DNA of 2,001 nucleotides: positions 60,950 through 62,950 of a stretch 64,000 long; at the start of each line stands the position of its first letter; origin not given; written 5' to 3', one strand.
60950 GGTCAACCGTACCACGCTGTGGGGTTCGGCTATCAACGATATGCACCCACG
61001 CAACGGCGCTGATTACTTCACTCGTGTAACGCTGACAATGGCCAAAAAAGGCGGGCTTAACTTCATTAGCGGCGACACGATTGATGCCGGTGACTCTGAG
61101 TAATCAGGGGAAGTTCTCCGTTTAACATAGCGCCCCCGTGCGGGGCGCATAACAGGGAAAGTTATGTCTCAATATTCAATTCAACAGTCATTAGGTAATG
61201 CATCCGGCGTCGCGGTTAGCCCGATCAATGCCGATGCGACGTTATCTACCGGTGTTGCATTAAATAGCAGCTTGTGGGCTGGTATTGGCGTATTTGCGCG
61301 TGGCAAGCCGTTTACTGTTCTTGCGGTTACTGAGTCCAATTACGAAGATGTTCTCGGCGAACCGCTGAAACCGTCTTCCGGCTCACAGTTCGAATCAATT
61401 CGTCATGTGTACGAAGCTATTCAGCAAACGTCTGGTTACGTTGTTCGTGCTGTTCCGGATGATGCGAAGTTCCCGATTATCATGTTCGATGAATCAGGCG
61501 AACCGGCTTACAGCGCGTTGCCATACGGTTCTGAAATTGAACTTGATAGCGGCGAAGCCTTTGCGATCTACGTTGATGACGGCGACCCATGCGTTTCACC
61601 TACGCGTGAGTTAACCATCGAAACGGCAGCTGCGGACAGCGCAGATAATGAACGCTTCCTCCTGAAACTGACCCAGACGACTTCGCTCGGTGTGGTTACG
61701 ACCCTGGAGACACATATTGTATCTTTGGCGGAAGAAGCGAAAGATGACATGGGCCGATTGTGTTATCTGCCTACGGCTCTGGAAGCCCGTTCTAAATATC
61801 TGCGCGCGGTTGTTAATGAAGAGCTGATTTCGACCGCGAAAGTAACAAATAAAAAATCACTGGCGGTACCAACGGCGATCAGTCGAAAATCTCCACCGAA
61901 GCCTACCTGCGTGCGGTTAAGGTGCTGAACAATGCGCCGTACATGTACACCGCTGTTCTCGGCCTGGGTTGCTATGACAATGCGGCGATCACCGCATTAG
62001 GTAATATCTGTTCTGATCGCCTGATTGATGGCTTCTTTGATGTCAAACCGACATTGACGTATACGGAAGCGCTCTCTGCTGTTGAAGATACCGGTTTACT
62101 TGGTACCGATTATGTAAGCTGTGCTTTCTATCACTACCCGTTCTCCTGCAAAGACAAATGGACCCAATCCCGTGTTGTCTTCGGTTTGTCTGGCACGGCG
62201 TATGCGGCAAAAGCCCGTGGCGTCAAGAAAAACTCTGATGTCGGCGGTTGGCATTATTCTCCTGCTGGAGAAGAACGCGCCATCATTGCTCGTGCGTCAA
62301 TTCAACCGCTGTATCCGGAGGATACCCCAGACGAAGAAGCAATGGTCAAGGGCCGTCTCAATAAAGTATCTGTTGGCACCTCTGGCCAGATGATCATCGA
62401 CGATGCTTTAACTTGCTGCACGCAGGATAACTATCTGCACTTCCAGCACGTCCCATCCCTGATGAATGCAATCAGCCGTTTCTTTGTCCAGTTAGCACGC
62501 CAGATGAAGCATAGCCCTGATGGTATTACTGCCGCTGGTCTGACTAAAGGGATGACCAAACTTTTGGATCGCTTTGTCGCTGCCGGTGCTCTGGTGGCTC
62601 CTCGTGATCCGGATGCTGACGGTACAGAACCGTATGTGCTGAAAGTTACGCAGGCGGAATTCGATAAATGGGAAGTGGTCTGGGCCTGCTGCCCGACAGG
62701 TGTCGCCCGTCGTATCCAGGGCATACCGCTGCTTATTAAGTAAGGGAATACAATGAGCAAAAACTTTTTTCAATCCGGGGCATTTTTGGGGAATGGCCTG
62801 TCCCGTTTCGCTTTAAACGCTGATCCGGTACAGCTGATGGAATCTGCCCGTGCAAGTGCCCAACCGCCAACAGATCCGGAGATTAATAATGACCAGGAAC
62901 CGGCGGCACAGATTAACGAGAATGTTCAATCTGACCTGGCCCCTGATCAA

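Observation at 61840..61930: Virion structural gene split by a -1 frame change at an A6 run, same context as the split at 33165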

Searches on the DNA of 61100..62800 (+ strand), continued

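Call 17: search_dna_similar(query=window:61810-61900:+, collection=plasmids, mode=near, max_rows=40)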
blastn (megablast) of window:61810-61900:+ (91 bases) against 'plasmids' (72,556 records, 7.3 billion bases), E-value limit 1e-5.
Records with a match: 434; places in all: 434; records where one place covers at least 80% of the query: 434.
Best place of each record, by identity: 90-95% 19; 80-90% 415.
By first word of the organism name: Escherichia 384; Salmonella 42; Shigella 4; Klebsiella 3; Cronobacter 1.
By predicted mobility (MOB-suite, as given by PLSDB): non-mobilizable 304; mobilizable 114; conjugative 16.
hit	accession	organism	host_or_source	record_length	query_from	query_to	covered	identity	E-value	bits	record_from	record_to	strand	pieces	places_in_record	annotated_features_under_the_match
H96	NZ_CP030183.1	Salmonella enterica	-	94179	1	91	100%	90.1%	4e-26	122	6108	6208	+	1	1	hypothetical protein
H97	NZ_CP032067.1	Escherichia coli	Avian,Pure culture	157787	1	91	100%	90.1%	4e-26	122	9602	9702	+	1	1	hypothetical protein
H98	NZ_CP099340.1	Escherichia fergusonii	culture,Pooled faeces sample collected ...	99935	1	91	100%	90.1%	4e-26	122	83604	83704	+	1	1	hypothetical protein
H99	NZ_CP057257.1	Escherichia fergusonii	culture,Pooled cattle faecal samples ...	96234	1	91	100%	90.1%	4e-26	122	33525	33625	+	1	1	hypothetical protein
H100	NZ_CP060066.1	Escherichia coli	Homo sapiens,isolate,feces from healthy ...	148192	1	91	100%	90.1%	4e-26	122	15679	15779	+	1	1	hypothetical protein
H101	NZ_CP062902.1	Escherichia coli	Sus scrofa domesticus,feces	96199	1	91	100%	90.1%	4e-26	122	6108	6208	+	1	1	hypothetical protein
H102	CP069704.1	Escherichia coli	chicken,pure culture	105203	1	91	100%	90.1%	4e-26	122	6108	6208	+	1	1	hypothetical protein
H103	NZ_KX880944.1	Escherichia coli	mixed culture,pig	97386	1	91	100%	90.1%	4e-26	122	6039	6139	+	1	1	hypothetical protein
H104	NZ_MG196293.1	Escherichia coli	-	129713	1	91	100%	90.1%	4e-26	122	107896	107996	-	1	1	hypothetical protein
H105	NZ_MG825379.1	Escherichia coli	chicken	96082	1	91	100%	90.1%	4e-26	122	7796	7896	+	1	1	hypothetical protein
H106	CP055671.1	Escherichia coli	culture,Pooled pig faecal samples ...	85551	1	91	100%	90.1%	4e-26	122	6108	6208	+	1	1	hypothetical protein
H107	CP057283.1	Escherichia coli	culture,Pooled pig faecal samples ...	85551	1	91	100%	90.1%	4e-26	122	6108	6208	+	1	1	hypothetical protein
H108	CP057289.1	Escherichia coli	culture,Pooled pig faecal samples ...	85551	1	91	100%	90.1%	4e-26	122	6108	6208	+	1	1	hypothetical protein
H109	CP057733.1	Escherichia coli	culture,Pooled pig faecal samples ...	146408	1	91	100%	90.1%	4e-26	122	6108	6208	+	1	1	hypothetical protein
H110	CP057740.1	Escherichia coli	culture,Pooled pig faecal samples ...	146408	1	91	100%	90.1%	4e-26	122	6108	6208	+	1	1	hypothetical protein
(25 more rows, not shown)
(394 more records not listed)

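Call 18: search_dna_similar(query=window:61810-61900:+, collection=ecoli_genomes, mode=near, max_rows=40)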
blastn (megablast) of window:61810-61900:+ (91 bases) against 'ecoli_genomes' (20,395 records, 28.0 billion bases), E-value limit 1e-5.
Records with a match: 370; places in all: 371; records where one place covers at least 80% of the query: 370.
Genomes with a match: 370 of 5426; with a place that covers at least 80% of the query: 370. Places per genome that has any: lowest 1, median 1, highest 2. On chromosomes: 5 places; on plasmids: 366.
Best place of each record, by identity: 90-95% 9; 80-90% 361.
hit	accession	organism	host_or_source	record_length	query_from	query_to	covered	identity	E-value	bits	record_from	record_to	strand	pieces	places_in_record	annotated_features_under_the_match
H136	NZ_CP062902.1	Escherichia coli O152:H23 strain Res13-Lact-ER01-35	Sus scrofa domesticus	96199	1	91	100%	90.1%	2e-25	122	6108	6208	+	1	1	hypothetical protein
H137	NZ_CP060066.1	Escherichia coli strain G5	Homo sapiens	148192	1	91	100%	90.1%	2e-25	122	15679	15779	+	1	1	hypothetical protein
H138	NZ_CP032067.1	Escherichia coli strain E166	Avian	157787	1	91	100%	90.1%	2e-25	122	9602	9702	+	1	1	hypothetical protein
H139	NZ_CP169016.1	Escherichia coli strain UTAK-22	Veal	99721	1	91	100%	90.1%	2e-25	122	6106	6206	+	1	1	hypothetical protein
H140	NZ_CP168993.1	Escherichia coli strain UTAK-8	Veal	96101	1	91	100%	90.1%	2e-25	122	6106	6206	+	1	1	hypothetical protein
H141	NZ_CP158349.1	Escherichia coli strain 23713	Homo sapiens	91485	1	91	100%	90.1%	2e-25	122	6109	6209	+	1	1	hypothetical protein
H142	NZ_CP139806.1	Escherichia coli strain HN257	chicken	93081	1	91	100%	90.1%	2e-25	122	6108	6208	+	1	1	hypothetical protein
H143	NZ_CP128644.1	Escherichia coli strain WL164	Homo sapiens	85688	1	91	100%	90.1%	2e-25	122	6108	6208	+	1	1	hypothetical protein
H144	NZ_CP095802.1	Escherichia coli strain E166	avian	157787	1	91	100%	90.1%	2e-25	122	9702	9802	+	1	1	hypothetical protein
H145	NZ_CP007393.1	Escherichia coli strain ST2747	-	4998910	1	91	100%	89.1%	7e-24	117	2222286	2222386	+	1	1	hypothetical protein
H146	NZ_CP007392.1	Escherichia coli strain ST2747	-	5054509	1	91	100%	89.1%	7e-24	117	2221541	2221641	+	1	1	hypothetical protein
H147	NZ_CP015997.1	Escherichia coli strain S51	poultry meat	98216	1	91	100%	88.1%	3e-22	111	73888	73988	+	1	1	hypothetical protein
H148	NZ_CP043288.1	Escherichia coli strain WCHEC025985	Homo sapiens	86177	1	91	100%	88.1%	3e-22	111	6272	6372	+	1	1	hypothetical protein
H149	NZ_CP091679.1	Escherichia coli strain KFu022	river water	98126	1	91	100%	88.1%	3e-22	111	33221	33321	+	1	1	hypothetical protein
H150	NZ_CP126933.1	Escherichia coli O78:H51 strain APEC E19025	Gallus gallus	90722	1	91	100%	88.1%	3e-22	111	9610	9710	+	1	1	hypothetical protein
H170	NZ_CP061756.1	Escherichia coli O18ac:H14 strain 873.10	Bos taurus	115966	1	89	98%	86.9%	2e-19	102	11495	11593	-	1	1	hypothetical protein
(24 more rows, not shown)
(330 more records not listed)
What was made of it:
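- All top hits among 434 plasmids and 370 E. coli genomes span 101 nt for the 91-nt query (calls 17, 18).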
